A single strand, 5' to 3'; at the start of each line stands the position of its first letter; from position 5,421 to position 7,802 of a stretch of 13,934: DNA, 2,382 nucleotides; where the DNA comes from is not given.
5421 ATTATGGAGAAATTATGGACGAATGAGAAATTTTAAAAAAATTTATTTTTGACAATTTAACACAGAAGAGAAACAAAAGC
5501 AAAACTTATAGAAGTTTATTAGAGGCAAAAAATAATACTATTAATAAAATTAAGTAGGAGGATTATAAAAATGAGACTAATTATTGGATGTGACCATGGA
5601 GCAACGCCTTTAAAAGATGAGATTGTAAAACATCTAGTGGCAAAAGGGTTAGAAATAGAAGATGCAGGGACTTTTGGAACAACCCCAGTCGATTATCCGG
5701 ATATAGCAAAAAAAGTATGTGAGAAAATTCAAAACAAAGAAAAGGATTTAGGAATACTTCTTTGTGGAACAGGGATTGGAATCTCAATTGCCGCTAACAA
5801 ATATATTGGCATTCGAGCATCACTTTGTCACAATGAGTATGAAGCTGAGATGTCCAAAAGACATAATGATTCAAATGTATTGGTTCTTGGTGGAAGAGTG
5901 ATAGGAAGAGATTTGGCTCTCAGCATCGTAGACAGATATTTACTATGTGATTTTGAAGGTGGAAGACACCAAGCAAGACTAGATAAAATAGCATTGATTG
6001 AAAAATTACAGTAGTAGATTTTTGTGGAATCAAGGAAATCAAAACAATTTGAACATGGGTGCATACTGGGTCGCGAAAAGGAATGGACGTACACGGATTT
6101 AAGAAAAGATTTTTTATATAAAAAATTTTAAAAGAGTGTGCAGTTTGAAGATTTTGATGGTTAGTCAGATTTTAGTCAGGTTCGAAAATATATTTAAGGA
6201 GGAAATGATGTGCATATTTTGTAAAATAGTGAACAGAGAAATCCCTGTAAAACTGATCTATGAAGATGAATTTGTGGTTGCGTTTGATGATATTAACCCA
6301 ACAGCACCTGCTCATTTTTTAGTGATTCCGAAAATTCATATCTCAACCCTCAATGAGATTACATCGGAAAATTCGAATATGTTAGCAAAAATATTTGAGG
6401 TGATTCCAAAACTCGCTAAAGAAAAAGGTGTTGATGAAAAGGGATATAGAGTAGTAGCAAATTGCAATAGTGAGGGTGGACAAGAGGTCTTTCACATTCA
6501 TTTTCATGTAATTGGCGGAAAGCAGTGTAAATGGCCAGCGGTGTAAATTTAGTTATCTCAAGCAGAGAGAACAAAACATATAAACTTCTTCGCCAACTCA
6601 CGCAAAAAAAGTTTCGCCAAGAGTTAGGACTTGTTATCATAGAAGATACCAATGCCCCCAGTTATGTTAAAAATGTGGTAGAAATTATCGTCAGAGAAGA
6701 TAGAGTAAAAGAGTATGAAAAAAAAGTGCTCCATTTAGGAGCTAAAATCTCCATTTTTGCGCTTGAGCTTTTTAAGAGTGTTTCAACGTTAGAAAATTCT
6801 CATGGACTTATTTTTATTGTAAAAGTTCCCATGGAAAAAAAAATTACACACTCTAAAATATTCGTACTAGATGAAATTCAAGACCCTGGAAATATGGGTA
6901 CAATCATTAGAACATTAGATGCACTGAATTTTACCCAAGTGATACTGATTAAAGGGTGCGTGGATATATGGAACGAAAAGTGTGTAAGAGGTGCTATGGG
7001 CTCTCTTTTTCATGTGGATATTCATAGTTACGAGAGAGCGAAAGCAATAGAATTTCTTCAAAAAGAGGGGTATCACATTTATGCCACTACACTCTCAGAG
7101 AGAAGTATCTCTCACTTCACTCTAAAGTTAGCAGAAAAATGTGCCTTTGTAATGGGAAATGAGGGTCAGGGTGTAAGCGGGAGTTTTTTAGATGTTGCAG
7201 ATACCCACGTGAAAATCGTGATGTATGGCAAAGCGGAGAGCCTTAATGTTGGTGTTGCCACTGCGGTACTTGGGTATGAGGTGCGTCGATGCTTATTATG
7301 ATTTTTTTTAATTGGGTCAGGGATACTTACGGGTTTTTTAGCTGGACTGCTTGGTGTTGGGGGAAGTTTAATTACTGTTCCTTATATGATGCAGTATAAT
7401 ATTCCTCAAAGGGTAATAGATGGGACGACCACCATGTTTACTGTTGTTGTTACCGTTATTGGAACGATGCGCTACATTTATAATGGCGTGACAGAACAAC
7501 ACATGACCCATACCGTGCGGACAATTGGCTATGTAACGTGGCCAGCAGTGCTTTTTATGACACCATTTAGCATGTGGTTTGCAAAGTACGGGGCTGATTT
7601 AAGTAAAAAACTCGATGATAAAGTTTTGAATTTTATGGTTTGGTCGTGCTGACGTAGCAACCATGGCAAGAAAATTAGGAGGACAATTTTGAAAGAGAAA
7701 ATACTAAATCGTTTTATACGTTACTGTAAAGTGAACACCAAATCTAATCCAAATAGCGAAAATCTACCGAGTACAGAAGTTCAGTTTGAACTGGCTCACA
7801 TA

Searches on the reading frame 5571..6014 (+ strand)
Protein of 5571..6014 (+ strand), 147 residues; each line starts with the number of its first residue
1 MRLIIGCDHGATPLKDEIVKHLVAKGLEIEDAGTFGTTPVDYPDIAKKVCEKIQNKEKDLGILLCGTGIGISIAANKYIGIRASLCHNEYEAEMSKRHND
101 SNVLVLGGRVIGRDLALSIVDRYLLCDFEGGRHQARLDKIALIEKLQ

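Call 4: search_protein_families(library=pfam, proteins=[window:5571-6014:+], max_evalue=0.01)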
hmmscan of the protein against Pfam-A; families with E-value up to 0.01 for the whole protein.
window:5571-6014:+ (147 aa): 2 families
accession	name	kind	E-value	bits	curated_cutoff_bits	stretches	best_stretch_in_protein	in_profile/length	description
PF02502.23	LacAB_rpiB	-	6.3e-55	185.4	24.7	1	4-140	2-138/138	Ribose/Galactose Isomerase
PF14272.11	Gly_rich_SFCGS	-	0.0036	17.8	27.3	1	23-107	15-96/114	Glycine-rich SFCGS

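Call 20: find_encoding_contigs(protein=window:5571-6014:+, flank=10000, max_places=10)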
Protein window:5571-6014:+ (147 aa): 2 contigs read that carry it; 2 places shown.
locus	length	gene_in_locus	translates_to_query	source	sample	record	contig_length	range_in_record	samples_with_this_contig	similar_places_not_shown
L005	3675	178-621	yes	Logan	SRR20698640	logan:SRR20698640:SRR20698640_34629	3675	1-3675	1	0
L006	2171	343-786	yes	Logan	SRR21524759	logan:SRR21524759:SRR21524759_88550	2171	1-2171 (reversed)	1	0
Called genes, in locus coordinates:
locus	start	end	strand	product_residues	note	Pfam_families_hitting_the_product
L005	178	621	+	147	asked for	PF02502:LacAB_rpiB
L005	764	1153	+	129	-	PF11969:DcpS_C, PF01230:HIT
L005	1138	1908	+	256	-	PF00588:SpoU_methylase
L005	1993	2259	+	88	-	PF01925:TauE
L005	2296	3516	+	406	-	PF01546:Peptidase_M20, PF07687:M20_dimer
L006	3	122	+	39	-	?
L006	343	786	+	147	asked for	PF02502:LacAB_rpiB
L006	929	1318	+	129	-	PF11969:DcpS_C, PF01230:HIT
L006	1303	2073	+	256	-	PF00588:SpoU_methylase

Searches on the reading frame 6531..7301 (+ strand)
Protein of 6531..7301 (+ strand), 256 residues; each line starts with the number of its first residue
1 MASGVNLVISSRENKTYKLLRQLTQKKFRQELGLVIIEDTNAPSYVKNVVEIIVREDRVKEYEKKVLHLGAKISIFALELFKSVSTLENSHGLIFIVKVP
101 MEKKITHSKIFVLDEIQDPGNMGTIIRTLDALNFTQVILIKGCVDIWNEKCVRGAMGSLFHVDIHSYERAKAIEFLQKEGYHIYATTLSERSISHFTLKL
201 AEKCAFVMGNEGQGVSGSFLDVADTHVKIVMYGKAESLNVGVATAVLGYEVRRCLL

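Call 4: search_protein_families(library=pfam, proteins=[window:6531-7301:+], max_evalue=0.01)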
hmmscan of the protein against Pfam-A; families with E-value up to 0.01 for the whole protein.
window:6531-7301:+ (256 aa): 2 families
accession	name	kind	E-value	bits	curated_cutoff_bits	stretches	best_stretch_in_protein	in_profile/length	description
PF00588.24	SpoU_methylase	-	3.2e-40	137.9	29.7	1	110-249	3-142/142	SpoU rRNA Methylase family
PF22435.1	MRM3-like_sub_bind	-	0.0042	17.9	27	0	14-93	1-82/84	MRM3-like substrate binding domain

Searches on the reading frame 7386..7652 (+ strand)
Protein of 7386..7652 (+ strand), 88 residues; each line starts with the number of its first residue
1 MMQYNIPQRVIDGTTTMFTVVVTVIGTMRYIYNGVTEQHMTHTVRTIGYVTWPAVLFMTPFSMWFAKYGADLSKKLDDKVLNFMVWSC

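Call 4: search_protein_families(library=pfam, proteins=[window:7386-7652:+], max_evalue=0.01)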
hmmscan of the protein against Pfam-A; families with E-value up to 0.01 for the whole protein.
window:7386-7652:+ (88 aa): 1 family
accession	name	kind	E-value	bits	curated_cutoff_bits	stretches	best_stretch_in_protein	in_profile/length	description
PF01925.25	TauE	-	6.3e-08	33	32.6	1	3-84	158-225/237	Sulfite exporter TauE/SafE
